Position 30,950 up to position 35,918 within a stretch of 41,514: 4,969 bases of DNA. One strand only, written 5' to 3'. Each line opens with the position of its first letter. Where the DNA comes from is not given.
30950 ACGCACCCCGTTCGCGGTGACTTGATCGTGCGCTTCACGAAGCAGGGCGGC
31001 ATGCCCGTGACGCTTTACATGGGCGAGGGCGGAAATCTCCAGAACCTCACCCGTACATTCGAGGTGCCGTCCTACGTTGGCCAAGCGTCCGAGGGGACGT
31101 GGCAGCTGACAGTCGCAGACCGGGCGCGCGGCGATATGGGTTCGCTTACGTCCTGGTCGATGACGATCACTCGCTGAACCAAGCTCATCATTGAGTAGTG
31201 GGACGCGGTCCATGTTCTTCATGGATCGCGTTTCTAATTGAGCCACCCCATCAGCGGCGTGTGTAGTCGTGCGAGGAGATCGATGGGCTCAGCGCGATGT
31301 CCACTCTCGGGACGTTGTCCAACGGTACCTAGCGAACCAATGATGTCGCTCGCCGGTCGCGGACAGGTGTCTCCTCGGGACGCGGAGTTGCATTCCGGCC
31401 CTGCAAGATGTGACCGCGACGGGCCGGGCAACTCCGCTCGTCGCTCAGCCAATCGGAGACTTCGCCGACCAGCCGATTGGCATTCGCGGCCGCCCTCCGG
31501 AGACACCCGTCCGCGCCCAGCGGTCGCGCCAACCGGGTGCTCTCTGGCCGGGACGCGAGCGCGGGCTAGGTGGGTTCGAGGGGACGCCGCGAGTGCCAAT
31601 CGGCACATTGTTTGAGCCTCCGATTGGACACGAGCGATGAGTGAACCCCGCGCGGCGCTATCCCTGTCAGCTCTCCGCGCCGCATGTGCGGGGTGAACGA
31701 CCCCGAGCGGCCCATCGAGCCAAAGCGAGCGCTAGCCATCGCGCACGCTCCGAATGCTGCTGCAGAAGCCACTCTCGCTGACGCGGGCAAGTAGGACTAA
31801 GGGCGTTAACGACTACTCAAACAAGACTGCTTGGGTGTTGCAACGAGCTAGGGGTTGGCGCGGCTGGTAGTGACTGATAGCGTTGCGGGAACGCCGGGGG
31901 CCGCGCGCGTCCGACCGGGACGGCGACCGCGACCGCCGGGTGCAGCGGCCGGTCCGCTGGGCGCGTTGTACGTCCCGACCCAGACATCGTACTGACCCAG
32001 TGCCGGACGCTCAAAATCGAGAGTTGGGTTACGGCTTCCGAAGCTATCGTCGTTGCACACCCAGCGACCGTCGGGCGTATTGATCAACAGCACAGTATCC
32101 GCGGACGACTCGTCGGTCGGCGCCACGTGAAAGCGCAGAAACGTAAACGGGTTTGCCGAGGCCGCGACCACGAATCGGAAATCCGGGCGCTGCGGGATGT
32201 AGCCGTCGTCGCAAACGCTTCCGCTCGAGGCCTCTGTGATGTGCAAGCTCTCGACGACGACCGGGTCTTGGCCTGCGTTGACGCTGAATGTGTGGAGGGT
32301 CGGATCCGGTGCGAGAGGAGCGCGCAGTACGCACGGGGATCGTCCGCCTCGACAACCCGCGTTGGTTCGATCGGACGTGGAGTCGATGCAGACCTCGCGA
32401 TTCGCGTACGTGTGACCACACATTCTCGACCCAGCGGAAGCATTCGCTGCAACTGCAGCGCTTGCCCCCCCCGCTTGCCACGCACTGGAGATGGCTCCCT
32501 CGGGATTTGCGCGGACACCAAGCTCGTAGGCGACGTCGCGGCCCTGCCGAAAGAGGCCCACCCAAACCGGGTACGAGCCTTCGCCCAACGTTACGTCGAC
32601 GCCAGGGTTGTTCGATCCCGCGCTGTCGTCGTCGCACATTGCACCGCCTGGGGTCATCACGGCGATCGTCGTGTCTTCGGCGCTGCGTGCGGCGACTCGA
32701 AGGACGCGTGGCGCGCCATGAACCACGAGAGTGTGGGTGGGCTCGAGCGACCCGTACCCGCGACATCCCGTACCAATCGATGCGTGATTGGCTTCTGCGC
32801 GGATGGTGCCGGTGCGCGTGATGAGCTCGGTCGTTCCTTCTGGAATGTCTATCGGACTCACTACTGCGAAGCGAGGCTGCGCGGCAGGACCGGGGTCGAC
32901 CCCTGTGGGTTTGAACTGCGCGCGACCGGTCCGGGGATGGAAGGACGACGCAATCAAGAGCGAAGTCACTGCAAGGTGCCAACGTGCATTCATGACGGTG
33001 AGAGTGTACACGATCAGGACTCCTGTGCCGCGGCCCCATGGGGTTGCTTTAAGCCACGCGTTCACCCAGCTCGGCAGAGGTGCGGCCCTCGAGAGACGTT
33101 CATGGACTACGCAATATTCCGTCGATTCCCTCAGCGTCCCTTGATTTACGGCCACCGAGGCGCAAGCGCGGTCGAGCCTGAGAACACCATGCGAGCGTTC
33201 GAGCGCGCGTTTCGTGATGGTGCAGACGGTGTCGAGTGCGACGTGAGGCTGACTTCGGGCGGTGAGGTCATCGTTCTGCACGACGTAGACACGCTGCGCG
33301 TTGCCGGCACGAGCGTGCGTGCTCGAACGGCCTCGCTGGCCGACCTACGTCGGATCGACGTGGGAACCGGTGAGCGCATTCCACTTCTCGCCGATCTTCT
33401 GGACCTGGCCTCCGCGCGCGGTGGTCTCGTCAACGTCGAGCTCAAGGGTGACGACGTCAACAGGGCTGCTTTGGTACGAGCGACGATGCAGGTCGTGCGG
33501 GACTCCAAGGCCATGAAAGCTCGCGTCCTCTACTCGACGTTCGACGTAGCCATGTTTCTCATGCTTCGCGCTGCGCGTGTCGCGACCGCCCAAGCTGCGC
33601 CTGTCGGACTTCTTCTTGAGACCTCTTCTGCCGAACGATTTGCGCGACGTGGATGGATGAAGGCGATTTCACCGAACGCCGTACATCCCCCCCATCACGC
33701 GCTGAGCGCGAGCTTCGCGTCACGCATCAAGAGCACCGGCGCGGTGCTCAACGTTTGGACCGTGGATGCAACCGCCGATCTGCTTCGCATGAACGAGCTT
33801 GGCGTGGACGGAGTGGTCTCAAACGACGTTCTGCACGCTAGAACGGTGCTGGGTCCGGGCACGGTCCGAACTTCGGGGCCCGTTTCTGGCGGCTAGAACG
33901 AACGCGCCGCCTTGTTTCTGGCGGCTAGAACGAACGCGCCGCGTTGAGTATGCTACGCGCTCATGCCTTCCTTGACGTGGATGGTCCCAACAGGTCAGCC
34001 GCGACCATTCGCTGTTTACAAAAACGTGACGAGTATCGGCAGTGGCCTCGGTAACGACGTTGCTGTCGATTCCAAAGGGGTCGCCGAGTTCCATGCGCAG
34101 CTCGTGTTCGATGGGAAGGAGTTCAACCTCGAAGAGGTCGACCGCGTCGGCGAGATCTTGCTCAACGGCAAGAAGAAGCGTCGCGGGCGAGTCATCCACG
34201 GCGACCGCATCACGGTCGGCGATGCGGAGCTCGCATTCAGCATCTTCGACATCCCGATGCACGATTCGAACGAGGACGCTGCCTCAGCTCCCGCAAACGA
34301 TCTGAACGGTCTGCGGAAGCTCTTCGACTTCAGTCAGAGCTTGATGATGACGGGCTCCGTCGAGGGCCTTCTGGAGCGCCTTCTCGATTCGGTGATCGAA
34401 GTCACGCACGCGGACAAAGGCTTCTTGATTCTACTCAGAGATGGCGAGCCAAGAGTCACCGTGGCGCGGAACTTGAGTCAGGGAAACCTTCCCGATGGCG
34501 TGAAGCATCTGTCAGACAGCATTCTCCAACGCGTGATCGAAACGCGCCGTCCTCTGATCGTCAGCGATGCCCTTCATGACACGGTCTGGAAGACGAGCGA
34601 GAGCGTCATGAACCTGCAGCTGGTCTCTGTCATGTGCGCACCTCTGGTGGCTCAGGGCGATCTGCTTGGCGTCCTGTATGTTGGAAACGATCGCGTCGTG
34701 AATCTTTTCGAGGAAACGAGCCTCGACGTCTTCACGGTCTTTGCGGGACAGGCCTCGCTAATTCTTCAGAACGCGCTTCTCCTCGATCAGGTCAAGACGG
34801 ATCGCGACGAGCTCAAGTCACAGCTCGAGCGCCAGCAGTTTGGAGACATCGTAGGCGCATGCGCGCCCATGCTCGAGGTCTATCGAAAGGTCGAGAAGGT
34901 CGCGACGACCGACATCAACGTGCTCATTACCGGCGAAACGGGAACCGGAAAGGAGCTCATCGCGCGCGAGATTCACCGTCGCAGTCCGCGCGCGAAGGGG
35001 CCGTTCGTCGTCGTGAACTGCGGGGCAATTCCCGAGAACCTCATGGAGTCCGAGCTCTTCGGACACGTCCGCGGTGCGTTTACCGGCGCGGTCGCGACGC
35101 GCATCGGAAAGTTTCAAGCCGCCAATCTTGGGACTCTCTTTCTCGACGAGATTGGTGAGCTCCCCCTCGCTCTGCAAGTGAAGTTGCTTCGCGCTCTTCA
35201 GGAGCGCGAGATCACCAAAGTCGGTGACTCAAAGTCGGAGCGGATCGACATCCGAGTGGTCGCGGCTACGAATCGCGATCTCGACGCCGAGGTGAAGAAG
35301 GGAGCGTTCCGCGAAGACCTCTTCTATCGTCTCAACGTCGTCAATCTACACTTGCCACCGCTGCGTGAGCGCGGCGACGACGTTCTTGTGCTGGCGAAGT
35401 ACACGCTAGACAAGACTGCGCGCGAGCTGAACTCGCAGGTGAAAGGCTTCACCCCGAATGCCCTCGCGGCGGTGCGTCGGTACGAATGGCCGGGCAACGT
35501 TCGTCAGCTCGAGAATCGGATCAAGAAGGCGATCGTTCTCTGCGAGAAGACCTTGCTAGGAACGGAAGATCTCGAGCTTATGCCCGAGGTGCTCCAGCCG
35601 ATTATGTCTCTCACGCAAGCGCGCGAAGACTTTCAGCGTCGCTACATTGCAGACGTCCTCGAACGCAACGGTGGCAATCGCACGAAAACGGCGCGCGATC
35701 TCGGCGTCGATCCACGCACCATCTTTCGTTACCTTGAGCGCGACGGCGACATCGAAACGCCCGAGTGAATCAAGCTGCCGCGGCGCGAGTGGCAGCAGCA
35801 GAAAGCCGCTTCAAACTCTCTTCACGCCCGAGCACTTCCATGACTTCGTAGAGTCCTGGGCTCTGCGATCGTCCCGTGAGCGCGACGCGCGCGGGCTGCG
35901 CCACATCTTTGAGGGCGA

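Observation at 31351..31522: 172-bp nested three-helix element in a gene-free gap: candidate structured RNA or MITE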

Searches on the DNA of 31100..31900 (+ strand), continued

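Call 83: search_with_rna_model(model_id=R2, sources=[L101, L102, L103, L104, L105, L106, L107, L108, L109, L110, L111, L112, L113, L114, L115, L116, L117, L118, L119, L120, L121, L122, L123, L124, L125, L126, L127, L128, L129, L130, L131, L132, L133, L134, L135, L136, L137, L138, L139, L140, L141, L142, L143, L144, L145, L146, L147, L148, L149, L150, L151, L152, L153, L154, L155, L156, L157, L158, L159, L160, L161, L162, L163, L164, L165, L166, L167, L168, L169, L170, L171, L172, L173, L174, L175, L176, L177, L178, L179, L180, L181, L182, L183, L184, L185, L186, L187, L188, L189, L190, L191, L192, L193, L194, L195, L196, L197, L198, L199, L200], max_evalue=1)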
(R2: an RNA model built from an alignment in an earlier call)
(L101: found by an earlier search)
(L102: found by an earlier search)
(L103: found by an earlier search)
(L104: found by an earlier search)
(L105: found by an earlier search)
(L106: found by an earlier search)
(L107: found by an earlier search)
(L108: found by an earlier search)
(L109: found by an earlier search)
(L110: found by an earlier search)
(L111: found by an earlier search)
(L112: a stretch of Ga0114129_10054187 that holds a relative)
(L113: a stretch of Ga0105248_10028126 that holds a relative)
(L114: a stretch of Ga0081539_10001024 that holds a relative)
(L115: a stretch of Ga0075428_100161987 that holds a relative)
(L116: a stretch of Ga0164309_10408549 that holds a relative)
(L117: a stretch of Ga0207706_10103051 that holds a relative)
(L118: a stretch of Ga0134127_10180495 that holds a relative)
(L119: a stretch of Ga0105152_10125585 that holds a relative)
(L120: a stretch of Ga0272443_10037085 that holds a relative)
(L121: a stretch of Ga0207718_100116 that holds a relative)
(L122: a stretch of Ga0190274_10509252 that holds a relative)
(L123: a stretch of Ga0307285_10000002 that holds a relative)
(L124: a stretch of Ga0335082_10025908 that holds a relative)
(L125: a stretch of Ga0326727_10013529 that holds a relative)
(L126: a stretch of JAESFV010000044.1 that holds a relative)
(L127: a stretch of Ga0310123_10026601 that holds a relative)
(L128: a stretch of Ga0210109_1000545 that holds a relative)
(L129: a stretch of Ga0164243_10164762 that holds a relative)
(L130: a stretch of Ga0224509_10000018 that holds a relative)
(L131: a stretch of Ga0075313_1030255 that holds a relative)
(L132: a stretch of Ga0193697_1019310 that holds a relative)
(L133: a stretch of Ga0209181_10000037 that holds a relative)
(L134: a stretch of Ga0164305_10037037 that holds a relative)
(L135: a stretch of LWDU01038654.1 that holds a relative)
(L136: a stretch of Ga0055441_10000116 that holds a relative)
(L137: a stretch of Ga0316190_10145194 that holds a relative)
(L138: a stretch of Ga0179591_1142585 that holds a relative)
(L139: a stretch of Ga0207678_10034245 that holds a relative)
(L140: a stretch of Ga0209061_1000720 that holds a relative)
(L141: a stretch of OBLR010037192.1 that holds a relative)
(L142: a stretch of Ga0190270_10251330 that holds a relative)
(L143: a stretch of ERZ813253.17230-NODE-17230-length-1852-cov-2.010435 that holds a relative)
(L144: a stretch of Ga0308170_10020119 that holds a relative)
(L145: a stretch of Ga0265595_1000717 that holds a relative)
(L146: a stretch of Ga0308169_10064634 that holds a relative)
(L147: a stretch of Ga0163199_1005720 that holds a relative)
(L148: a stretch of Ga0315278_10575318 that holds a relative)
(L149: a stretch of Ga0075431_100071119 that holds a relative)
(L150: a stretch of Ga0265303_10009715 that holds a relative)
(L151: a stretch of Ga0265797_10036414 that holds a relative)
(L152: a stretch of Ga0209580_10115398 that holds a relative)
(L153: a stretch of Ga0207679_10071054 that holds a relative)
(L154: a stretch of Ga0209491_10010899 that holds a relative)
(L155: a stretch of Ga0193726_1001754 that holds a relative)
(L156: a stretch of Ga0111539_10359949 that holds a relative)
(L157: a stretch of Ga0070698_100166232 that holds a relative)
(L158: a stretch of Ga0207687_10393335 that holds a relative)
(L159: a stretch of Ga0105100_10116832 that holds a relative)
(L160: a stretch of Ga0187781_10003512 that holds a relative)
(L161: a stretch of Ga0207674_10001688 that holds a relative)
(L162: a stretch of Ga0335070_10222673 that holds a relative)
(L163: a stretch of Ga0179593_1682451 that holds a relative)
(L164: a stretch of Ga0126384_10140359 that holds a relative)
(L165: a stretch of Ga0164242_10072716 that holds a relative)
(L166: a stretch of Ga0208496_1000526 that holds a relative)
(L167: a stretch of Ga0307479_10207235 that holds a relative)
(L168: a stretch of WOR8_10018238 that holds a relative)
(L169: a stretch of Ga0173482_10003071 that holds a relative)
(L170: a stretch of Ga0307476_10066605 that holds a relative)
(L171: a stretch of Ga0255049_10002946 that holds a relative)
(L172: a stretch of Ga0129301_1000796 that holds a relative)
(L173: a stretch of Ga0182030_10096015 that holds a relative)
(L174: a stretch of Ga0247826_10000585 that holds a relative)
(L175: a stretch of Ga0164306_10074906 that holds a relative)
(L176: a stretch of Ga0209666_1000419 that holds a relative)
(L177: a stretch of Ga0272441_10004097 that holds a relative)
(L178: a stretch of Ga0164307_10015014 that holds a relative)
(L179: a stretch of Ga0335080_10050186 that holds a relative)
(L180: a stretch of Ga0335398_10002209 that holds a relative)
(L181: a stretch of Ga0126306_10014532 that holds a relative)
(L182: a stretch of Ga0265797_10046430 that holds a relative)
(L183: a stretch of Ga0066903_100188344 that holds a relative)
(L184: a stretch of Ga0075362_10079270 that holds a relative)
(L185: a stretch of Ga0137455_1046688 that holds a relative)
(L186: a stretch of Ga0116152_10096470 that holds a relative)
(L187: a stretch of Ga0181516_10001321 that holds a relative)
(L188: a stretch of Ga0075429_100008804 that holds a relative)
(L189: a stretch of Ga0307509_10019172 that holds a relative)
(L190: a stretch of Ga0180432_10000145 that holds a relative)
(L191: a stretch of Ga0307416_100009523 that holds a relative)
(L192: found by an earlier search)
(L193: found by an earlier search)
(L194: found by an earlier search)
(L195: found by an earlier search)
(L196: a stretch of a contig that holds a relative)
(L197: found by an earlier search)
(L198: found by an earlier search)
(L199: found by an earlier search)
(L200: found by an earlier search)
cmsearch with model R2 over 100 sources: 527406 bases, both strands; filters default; matches with E-value up to 1: 4.
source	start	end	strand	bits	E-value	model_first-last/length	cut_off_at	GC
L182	164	217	-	23.4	0.05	1-172/172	no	0.57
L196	1166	1373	+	19.6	0.28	1-172/172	no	0.65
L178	2414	2536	+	17.4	0.78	1-172/172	no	0.72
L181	4818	4896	+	17.4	0.8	1-172/172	no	0.75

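Call 84: search_with_rna_model(model_id=R2, sources=[L201, L202, L203, L204, L205, L206, L207, L208, L209, L210, L211, L212, L213, L214, L215, L216, L217, L218, L219, L220, L221, L222, L223, L224, L225, L226, L227, L228, L229, L230, L231, L232, L233, L354, L355, L356, L357, L358], max_evalue=1)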
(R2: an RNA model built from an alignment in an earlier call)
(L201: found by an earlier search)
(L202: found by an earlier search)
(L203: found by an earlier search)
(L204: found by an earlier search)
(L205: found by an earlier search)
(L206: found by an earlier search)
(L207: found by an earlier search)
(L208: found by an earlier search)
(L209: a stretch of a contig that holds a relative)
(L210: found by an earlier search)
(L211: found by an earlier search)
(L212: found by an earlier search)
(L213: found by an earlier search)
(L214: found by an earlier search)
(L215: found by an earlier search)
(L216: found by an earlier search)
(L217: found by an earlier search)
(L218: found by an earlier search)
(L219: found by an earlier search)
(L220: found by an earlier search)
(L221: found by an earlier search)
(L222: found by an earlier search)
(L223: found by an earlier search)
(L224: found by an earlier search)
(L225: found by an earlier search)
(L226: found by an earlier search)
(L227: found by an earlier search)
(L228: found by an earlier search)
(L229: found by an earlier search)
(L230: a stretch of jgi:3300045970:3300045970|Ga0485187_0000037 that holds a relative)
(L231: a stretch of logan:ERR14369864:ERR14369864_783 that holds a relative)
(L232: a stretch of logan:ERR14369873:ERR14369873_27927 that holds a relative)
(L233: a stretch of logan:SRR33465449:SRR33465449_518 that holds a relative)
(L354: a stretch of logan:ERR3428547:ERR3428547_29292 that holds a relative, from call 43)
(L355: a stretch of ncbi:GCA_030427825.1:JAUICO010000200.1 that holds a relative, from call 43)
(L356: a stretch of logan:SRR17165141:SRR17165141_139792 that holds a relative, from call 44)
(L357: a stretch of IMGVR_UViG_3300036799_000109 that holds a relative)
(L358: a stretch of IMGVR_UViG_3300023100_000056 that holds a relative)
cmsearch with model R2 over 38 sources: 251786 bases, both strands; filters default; matches with E-value up to 1: 3.
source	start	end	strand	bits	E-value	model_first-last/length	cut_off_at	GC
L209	9726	9779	+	17.4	0.37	1-172/172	no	0.65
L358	10769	10822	+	17.4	0.37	1-172/172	no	0.65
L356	5857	5938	+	17.2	0.42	1-172/172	no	0.72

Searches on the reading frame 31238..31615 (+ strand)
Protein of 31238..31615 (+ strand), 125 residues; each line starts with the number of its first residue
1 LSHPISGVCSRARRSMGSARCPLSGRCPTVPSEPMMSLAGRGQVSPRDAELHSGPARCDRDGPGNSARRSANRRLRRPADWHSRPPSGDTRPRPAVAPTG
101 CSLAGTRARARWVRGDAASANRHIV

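Call 12: search_protein_families(library=pfam, proteins=[window:31238-31615:+], max_evalue=0.01)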
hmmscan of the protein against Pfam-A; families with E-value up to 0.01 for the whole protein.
window:31238-31615:+ (125 aa): 0 families

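Call 63: search_protein_representatives(protein=window:31238-31615:+)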
Query: 125 residues. Proteins with E-value up to 0.001 (for the whole library): 1; up to 1e-10: 0; up to 1e-30: 0. The best 1 are listed.
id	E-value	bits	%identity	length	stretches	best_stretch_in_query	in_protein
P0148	1.6e-09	54.3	37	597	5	11-76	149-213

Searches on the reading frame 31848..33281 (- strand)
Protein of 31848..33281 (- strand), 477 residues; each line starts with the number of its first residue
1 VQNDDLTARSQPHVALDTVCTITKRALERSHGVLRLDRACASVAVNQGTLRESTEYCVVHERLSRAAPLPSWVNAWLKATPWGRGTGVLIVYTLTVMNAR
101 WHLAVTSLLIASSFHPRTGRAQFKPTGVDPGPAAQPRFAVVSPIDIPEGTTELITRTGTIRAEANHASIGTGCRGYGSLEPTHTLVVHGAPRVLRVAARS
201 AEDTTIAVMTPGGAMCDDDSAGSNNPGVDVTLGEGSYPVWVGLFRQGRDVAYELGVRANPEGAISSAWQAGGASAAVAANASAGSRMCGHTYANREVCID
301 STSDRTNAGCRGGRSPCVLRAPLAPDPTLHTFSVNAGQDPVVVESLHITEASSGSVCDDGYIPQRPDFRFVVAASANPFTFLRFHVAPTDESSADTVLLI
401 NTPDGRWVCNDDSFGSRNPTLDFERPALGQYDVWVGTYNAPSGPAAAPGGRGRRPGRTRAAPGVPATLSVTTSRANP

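Call 12: search_protein_families(library=pfam, proteins=[window:31848-33281:-], max_evalue=0.01)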
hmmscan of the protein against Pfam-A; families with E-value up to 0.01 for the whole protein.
window:31848-33281:- (477 aa): 0 families

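Call 20: find_homologous_proteins(query=window:31848-33281:-)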
Query window:31848-33281:- (477 aa): 27 proteins with E <= 0.001 among 8000 candidates.
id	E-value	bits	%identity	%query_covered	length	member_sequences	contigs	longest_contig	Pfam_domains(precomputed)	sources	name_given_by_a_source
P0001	2.3e-271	919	100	85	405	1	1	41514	-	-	-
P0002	1.7e-64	237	31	56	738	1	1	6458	PF04151.22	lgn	-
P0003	7.2e-64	235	34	53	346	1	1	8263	-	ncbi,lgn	-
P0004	1.8e-33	134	27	59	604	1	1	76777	-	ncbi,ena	-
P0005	6.9e-32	129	28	55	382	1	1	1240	-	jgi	jgi:hypothetical protein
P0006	6.1e-30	123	27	60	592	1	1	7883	-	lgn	-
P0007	2.0e-28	118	28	66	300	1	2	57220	-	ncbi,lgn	-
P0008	3.0e-28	117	33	59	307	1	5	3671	PF04151.22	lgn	-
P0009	3.9e-26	110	33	56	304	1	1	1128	PF04151.22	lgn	-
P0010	8.1e-24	103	28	58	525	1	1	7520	PF13365.13,PF10459.16,PF00089.33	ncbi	ncbi:MAG: S1C family serine protease, partial [Gemmatimonadota bacterium]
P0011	1.8e-21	95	30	71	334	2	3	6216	PF04151.22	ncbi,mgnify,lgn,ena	mgnify:CR=1 FL=1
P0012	2.1e-15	75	29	60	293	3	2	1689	-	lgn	-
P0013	4.4e-15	74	52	10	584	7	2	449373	-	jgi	jgi:hypothetical protein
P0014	1.3e-12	66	54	10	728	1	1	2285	-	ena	-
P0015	4.4e-12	64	51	17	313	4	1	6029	-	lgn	-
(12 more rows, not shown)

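Call 21: find_encoding_contigs(protein=P0001, flank=10000, max_places=10)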
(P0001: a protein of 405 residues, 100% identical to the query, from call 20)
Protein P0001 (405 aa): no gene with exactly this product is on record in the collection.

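Call 43: find_encoding_contigs(protein=P0003, flank=10000, max_places=3)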
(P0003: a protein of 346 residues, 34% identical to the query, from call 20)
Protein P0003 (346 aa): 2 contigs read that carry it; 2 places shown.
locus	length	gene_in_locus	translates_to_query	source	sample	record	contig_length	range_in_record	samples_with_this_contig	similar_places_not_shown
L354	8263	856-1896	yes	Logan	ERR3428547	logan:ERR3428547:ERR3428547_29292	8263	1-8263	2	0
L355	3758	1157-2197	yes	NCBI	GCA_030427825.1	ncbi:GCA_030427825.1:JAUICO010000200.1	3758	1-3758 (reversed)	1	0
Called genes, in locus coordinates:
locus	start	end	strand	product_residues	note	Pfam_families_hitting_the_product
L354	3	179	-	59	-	?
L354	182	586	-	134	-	-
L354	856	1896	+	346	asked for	-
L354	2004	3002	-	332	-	PF01551:Peptidase_M23 (weak)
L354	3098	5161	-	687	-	-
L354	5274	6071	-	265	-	PF01738:DLH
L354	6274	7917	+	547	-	PF02878:PGM_PMM_I, PF02879:PGM_PMM_II, PF02880:PGM_PMM_III, PF00408:PGM_PMM_IV (weak)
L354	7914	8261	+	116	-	?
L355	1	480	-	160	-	?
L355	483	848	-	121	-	-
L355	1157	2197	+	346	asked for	-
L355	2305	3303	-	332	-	PF01551:Peptidase_M23 (weak)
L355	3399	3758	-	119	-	?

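Call 44: find_encoding_contigs(protein=P0002, flank=10000, max_places=3)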
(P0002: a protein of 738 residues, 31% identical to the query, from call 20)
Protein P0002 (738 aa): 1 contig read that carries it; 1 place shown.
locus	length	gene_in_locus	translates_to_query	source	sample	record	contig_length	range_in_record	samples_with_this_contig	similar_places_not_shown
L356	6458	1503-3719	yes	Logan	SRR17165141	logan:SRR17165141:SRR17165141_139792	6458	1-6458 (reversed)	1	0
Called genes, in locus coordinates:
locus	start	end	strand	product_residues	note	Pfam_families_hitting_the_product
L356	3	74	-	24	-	?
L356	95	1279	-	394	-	-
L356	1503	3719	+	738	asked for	PF04151:PPC (faint)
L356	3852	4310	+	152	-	PF01161:PBP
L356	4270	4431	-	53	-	-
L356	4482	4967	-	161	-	PF02080:TrkA_C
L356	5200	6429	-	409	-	PF01266:DAO (weak), PF01494:FAD_binding_3, PF13450:NAD_binding_8 (faint)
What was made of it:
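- Homologues of the neighbouring gene elsewhere have only 108-133-nt downstream gaps (calls 43, 44), consistent with inserted DNA here.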

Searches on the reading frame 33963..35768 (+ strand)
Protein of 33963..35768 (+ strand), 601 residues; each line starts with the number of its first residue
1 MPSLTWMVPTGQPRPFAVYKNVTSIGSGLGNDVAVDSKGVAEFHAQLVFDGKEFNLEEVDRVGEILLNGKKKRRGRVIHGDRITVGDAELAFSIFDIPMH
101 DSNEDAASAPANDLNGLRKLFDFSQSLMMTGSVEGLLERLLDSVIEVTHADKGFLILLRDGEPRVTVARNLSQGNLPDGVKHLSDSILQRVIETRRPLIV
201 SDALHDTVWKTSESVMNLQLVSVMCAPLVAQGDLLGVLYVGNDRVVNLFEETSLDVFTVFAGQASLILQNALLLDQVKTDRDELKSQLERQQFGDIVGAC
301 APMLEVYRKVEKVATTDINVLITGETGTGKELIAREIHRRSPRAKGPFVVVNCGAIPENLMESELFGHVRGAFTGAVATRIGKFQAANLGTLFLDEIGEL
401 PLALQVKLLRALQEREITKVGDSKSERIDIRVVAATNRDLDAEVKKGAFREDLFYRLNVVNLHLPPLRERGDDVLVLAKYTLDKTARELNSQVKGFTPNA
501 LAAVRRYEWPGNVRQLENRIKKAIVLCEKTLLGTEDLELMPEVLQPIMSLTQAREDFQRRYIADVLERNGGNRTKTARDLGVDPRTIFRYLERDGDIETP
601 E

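Call 12: search_protein_families(library=pfam, proteins=[window:33963-35768:+], max_evalue=0.01)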
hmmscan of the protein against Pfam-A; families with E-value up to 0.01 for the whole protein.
window:33963-35768:+ (601 aa): 16 families
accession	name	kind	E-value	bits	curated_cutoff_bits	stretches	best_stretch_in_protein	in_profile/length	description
PF00158.32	Sigma54_activat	-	7.5e-73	244.2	20.2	1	296-462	1-167/168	Sigma-54 interaction domain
PF14532.12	Sigma54_activ_2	-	1.3e-22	80.9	25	1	297-467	1-138/138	Sigma-54 interaction domain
PF25601.1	AAA_lid_14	-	1.4e-20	73.4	27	1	468-538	1-71/87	AAA+ ATPase lid domain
PF13185.12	GAF_2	-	1e-15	58.6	28.6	1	132-269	3-136/136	GAF domain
PF01590.32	GAF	-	7.6e-14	52.8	22.4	1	134-267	3-132/133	GAF domain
PF02954.25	HTH_8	-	1.9e-09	37.6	22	1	554-589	2-37/42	Bacterial regulatory protein, Fis family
PF13492.12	GAF_3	-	5.9e-09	36.9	27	1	132-270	1-129/129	GAF domain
PF07728.20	AAA_5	-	6.4e-08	33.1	22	1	319-438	1-123/139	AAA domain (dynein-related subfamily)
PF16697.10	Yop-YscD_cpl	-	1.2e-06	29.1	33.2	1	17-92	13-90/94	Inner membrane component of T3SS, cytoplasmic domain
PF00498.31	FHA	-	2.5e-06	28.3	20.7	1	23-86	1-67/67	FHA domain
PF00004.35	AAA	-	8.5e-05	23.5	21.2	1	320-441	1-115/131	ATPase family associated with various cellular activities (AAA)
PF13191.12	AAA_16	-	0.0011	20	32.6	1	314-412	20-120/167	AAA ATPase domain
PF01078.27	Mg_chelatase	-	0.0011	18.8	20.3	0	375-420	93-138/207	Magnesium chelatase, subunit ChlI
PF13245.12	AAA_19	-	0.0019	18.8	25.1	0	314-423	8-126/134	AAA domain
PF13551.12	HTH_29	-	0.0049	17.4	28.1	0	570-593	11-35/64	Winged helix-turn helix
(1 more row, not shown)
